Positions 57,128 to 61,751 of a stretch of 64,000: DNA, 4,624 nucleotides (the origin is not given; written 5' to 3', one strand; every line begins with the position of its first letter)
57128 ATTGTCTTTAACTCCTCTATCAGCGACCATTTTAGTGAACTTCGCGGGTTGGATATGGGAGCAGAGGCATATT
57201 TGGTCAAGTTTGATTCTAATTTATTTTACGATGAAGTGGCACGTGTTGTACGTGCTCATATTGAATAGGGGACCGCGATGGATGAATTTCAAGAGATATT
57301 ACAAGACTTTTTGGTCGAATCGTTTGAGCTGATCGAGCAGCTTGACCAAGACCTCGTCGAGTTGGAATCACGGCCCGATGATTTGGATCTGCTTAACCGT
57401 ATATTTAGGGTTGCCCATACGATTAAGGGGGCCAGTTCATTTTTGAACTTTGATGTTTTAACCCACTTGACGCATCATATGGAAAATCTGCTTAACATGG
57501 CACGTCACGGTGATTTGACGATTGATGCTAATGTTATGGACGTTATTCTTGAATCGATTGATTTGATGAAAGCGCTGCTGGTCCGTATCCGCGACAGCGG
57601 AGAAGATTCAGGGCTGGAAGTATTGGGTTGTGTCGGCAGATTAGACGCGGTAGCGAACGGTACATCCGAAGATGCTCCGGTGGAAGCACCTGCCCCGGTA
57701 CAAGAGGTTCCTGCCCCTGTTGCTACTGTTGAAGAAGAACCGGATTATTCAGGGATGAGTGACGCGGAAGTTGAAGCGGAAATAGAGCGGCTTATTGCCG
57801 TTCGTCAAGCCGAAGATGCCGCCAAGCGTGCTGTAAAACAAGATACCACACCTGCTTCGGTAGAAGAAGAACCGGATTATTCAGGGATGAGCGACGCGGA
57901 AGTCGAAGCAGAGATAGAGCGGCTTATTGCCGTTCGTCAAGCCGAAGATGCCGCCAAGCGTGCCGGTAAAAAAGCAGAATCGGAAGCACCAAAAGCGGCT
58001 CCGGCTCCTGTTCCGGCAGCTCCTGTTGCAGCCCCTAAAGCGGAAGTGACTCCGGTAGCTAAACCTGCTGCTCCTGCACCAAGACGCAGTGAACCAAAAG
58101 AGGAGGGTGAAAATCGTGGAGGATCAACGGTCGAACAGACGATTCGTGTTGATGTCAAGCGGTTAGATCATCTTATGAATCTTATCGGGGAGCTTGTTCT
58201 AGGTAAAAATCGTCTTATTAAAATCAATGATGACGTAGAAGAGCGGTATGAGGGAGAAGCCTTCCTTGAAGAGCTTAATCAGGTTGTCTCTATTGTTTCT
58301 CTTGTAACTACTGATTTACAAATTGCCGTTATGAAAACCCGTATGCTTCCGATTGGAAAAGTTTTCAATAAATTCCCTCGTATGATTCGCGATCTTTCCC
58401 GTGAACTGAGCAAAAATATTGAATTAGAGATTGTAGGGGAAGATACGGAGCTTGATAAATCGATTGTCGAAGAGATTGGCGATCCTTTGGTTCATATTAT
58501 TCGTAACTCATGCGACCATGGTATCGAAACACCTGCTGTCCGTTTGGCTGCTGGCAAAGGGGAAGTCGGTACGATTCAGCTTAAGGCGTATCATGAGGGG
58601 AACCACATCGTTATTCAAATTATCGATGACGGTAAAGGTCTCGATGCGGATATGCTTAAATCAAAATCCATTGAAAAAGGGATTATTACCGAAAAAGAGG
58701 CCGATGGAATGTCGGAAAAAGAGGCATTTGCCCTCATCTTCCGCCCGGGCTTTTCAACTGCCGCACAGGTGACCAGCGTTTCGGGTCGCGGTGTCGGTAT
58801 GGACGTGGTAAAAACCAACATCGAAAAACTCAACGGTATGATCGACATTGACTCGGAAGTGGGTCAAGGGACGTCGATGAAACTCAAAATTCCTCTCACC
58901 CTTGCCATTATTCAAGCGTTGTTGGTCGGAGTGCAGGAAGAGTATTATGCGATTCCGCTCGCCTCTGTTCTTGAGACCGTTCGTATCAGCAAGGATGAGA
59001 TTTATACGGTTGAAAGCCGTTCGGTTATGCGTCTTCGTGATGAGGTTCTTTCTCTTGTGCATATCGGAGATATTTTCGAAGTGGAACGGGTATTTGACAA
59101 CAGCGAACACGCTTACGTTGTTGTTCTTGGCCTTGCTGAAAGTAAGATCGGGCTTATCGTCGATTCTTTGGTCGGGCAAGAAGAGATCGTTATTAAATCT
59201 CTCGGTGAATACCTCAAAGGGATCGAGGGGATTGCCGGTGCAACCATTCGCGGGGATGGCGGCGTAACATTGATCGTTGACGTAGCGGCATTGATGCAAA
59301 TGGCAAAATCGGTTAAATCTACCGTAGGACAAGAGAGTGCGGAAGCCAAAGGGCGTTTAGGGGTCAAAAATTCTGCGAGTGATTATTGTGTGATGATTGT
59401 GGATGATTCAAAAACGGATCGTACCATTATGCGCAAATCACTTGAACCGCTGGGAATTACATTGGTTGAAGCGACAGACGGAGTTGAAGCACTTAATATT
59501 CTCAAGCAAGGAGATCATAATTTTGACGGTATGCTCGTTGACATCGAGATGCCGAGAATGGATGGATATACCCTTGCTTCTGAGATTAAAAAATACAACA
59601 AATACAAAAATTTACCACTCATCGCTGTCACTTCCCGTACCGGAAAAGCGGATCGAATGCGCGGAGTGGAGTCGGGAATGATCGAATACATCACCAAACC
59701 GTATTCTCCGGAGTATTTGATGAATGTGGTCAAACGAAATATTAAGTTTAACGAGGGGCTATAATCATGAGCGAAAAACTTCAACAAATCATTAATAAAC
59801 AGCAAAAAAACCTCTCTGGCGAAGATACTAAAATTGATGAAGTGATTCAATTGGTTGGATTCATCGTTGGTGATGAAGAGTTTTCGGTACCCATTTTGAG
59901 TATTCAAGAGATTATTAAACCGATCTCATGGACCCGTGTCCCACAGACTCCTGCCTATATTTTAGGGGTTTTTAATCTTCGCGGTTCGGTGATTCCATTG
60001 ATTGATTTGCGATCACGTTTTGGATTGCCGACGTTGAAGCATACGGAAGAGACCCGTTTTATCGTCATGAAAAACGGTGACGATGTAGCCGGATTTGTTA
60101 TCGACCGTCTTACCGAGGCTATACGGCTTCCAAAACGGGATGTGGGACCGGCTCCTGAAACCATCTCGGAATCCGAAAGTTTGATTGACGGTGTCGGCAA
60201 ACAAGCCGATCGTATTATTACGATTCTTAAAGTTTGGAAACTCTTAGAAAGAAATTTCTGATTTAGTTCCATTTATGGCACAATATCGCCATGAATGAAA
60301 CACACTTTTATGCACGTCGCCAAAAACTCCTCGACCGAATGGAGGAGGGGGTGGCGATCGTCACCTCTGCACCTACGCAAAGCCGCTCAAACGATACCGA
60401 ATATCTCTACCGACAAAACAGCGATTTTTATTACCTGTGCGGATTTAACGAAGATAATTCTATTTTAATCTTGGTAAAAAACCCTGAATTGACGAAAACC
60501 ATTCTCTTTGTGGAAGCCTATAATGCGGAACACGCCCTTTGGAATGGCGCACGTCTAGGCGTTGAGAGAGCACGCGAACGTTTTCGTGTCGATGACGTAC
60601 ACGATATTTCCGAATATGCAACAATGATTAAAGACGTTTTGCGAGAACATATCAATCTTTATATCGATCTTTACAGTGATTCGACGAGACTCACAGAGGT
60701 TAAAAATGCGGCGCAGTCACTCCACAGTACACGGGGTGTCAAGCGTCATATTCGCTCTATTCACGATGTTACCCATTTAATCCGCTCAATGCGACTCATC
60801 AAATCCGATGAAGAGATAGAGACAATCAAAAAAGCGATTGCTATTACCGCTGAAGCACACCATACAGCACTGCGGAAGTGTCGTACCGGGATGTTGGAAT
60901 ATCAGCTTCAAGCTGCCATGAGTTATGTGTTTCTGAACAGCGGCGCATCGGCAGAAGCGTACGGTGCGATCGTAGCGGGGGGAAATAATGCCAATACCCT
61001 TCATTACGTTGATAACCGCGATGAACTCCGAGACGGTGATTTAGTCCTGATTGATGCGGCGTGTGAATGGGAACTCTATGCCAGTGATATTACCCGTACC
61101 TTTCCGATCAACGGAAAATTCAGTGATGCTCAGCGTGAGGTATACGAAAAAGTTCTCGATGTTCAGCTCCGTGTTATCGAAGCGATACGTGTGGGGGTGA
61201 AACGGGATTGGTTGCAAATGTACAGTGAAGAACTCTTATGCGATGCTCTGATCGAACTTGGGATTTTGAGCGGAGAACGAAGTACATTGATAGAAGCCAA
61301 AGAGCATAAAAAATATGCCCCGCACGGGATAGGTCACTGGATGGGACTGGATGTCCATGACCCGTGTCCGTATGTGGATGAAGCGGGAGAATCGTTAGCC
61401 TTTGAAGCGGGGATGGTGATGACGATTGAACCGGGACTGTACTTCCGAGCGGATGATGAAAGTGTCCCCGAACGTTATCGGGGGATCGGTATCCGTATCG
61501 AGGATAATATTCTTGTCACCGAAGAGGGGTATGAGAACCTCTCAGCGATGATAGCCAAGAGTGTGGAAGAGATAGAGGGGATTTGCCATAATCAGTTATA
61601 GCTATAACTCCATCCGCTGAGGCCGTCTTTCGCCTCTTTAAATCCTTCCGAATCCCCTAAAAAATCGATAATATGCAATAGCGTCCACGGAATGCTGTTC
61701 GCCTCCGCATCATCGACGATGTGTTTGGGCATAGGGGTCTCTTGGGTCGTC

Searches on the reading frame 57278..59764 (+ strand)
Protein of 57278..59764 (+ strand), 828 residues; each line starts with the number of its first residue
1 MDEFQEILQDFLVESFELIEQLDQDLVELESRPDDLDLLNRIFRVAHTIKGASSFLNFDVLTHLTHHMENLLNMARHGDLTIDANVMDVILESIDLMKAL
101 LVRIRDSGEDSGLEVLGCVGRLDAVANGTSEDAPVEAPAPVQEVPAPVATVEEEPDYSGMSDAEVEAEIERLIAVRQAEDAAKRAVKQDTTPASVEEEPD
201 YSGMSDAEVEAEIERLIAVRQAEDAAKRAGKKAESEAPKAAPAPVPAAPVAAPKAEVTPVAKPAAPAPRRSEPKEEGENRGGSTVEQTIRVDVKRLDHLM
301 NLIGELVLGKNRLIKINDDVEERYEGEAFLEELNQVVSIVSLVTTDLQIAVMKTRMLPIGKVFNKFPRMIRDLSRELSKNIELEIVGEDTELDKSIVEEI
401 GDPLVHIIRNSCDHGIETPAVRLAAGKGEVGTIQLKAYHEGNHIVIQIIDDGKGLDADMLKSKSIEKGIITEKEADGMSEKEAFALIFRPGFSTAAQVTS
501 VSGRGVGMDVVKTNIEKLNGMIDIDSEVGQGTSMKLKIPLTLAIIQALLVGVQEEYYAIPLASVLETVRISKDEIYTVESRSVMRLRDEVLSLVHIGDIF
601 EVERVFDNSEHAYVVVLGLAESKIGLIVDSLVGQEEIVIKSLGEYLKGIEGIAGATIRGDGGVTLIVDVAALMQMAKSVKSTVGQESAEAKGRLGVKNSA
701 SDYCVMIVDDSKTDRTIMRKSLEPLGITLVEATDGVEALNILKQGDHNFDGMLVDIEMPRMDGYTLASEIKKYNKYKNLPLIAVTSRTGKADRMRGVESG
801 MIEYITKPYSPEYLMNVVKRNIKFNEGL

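Call 72: search_protein_families(library=pfam, proteins=[window:57278-59764:+], max_evalue=0.00001)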
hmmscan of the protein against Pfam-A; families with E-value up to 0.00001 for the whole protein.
window:57278-59764:+ (828 aa): 5 families
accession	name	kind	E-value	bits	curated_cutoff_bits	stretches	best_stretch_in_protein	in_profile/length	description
PF01584.24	CheW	-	1.1e-26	93.5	23.5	1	546-675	1-136/138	CheW-like domain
PF00072.30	Response_reg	-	9.6e-23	80.9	30.2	1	705-818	1-110/111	Response regulator receiver domain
PF02518.31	HATPase_c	-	5e-18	66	26.4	1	402-541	4-110/111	Histidine kinase-, DNA gyrase B-, and HSP90-like ATPase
PF02895.20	H-kinase_dim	-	1.9e-17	63.9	23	1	286-354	1-68/68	Signal transducing histidine kinase, homodimeric domain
PF01627.28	Hpt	-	9.2e-16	58.3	24.6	1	6-97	1-81/84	Hpt domain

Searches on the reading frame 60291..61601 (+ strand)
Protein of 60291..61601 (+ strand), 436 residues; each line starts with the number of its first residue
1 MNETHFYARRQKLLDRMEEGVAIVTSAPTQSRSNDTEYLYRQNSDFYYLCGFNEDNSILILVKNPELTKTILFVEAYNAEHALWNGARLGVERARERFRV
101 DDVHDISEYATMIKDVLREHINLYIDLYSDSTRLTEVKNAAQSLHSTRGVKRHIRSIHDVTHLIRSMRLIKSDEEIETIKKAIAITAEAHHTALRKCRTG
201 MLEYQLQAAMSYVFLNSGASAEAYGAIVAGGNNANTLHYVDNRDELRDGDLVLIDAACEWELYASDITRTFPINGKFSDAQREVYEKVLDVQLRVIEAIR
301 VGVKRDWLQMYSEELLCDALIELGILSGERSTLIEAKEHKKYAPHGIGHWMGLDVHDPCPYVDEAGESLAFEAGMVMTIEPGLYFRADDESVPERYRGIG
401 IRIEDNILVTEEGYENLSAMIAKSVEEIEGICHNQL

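Call 72: search_protein_families(library=pfam, proteins=[window:60291-61601:+], max_evalue=0.00001)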
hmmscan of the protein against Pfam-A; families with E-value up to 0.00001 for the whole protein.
window:60291-61601:+ (436 aa): 2 families
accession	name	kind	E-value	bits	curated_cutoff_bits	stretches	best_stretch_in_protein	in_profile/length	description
PF00557.29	Peptidase_M24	-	4.1e-58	197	23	1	177-411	1-208/208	Metallopeptidase family M24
PF05195.22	AMP_N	-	4.4e-35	120.5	24.6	1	6-122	1-119/121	Aminopeptidase P, N-terminal domain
